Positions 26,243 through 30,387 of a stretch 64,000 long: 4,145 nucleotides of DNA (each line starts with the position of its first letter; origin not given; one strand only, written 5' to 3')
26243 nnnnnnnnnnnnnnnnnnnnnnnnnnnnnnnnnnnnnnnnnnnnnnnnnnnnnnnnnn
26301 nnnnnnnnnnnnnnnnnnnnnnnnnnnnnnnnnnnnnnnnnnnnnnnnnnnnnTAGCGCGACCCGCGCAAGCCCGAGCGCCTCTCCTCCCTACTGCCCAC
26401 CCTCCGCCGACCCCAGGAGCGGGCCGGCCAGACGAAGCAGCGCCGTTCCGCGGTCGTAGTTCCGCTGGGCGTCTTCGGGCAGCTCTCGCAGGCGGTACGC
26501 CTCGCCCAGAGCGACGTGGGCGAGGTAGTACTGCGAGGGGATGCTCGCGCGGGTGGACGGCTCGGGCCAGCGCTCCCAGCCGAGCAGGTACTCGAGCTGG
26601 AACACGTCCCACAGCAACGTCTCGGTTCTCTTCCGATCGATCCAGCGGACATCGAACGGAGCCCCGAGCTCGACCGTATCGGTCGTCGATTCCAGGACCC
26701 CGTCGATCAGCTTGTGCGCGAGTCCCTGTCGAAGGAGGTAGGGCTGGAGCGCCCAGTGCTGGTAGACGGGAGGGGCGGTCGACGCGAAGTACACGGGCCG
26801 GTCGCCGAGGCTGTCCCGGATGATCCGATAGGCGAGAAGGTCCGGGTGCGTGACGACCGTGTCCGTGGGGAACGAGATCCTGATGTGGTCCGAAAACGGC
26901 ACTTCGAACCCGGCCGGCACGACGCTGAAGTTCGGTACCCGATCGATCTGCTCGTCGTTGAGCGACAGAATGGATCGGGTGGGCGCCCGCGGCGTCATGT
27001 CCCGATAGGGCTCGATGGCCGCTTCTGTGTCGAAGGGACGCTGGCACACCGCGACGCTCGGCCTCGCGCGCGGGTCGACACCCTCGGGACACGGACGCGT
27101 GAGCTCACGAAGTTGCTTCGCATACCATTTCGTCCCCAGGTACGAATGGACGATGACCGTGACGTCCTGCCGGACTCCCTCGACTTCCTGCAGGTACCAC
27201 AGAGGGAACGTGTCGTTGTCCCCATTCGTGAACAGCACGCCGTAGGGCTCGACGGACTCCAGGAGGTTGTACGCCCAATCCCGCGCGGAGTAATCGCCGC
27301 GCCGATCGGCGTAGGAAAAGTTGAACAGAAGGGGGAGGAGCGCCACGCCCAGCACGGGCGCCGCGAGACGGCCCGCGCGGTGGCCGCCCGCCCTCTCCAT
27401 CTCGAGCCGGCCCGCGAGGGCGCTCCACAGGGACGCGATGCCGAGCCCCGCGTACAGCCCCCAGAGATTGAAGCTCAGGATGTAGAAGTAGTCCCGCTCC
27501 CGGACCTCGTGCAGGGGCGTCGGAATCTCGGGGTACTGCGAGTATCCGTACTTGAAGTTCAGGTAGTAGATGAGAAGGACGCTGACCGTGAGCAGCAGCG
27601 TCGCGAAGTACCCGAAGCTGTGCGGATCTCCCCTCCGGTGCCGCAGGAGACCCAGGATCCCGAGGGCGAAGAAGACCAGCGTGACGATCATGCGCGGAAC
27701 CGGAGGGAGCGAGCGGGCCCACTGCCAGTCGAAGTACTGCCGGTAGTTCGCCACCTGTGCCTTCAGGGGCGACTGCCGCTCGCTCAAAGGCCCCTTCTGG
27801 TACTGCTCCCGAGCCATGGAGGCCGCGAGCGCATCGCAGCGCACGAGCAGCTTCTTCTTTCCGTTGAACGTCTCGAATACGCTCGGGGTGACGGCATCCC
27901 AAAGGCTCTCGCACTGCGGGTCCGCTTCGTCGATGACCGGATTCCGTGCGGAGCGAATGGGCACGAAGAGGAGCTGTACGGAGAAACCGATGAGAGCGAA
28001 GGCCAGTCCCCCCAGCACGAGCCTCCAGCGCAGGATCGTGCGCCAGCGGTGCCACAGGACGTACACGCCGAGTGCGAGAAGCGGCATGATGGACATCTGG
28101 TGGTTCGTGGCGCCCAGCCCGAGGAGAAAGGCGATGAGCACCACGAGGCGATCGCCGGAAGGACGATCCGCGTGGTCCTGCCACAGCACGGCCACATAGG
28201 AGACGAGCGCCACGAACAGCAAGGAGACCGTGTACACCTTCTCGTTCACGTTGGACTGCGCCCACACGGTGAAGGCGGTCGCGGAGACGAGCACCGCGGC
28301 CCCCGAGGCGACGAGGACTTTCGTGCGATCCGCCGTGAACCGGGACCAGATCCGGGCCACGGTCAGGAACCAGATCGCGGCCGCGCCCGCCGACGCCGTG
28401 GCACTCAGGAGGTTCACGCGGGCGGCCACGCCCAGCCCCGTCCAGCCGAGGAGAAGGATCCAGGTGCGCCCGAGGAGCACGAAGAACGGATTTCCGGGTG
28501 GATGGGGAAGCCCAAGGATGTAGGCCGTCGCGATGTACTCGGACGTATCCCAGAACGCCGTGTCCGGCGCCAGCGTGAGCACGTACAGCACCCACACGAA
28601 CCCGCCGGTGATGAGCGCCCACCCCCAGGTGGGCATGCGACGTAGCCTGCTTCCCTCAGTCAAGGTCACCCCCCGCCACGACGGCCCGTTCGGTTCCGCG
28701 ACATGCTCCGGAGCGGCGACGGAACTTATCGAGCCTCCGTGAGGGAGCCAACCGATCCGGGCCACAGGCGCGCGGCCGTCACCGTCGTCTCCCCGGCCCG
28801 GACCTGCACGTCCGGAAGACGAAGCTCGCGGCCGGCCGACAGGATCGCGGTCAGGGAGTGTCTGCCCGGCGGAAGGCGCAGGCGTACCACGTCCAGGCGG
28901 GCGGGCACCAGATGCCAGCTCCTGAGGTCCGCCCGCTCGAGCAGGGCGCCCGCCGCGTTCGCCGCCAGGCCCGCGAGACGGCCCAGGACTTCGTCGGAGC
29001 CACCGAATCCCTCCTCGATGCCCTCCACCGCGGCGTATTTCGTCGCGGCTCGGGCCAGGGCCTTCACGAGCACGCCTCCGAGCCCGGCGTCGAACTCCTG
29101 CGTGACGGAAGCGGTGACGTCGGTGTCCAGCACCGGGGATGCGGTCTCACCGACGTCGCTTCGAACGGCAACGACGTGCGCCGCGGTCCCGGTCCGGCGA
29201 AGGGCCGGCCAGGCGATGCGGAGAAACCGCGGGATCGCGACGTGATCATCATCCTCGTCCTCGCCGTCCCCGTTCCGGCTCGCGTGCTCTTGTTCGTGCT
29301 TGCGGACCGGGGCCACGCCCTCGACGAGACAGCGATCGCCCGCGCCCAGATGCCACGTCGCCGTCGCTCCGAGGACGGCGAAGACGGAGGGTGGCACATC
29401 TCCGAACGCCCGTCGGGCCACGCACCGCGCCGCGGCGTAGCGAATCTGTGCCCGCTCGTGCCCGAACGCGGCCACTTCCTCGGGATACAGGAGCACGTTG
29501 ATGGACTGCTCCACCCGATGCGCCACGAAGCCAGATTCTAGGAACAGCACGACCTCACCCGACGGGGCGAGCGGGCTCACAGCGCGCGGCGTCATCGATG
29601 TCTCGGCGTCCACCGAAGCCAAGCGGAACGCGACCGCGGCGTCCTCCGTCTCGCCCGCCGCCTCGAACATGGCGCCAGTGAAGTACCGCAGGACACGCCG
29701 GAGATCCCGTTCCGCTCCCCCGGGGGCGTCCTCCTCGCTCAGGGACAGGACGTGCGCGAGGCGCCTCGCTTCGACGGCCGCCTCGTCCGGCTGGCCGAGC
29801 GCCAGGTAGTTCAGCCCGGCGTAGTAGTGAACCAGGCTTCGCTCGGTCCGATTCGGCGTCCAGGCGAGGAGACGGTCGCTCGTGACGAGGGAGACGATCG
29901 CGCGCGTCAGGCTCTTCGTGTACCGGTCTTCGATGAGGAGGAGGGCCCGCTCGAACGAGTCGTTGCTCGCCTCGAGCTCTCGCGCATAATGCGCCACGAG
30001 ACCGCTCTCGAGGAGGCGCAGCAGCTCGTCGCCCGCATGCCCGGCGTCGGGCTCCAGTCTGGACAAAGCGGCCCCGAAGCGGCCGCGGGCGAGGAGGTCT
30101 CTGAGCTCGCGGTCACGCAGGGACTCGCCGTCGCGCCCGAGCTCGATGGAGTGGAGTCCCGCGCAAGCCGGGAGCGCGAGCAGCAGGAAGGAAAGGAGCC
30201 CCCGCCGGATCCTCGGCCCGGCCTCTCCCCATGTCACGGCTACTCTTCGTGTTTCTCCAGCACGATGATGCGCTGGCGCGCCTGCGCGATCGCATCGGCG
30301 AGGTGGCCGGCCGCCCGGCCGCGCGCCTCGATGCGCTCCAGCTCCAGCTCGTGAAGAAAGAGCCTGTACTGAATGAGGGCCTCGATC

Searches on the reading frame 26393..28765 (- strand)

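Call 8: search_protein_families(library=ncbifam, proteins=[window:26393-28765:-], max_evalue=1)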
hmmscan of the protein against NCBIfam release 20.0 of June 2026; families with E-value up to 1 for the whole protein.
window:26393-28765:- (791 aa): 1 family
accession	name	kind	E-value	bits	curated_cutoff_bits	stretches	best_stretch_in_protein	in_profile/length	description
NF051875.1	glycan_WsfD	subfamily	0.0011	17.8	80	1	131-265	109-237/452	glycan biosynthesis hexose transferase WsfD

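Call 9: search_protein_families(library=pfam, proteins=[window:26393-28765:-], max_evalue=1)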
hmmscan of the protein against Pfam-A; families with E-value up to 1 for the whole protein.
window:26393-28765:- (791 aa): 4 families
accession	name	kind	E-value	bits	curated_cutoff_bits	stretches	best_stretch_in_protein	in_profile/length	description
PF11028.14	TMEM260-like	-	4.2e-41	141.1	24.2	1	73-243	1-177/179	Protein O-mannosyl-transferase TMEM260-like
PF04932.20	Wzy_C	-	0.013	15.7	31.7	1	209-271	2-64/149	O-Antigen ligase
PF13231.12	PMT_2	-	0.71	10.5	26.1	1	133-265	33-158/160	Dolichyl-phosphate-mannose-protein mannosyltransferase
PF00335.26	Tetraspanin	-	0.85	9.7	32.1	0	339-404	31-96/225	Tetraspanin family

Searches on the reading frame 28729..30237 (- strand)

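Call 8: search_protein_families(library=ncbifam, proteins=[window:28729-30237:-], max_evalue=1)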
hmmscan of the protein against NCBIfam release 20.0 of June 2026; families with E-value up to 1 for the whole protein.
window:28729-30237:- (503 aa): 0 families

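Call 9: search_protein_families(library=pfam, proteins=[window:28729-30237:-], max_evalue=1)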
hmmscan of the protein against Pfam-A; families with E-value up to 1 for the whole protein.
window:28729-30237:- (503 aa): 2 families
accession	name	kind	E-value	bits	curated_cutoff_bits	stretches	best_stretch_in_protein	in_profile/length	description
PF07719.23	TPR_2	-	0.14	12.8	27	1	136-157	3-24/34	Tetratricopeptide repeat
PF07721.20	TPR_4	-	0.67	11.2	27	1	136-159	3-26/26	Tetratricopeptide repeat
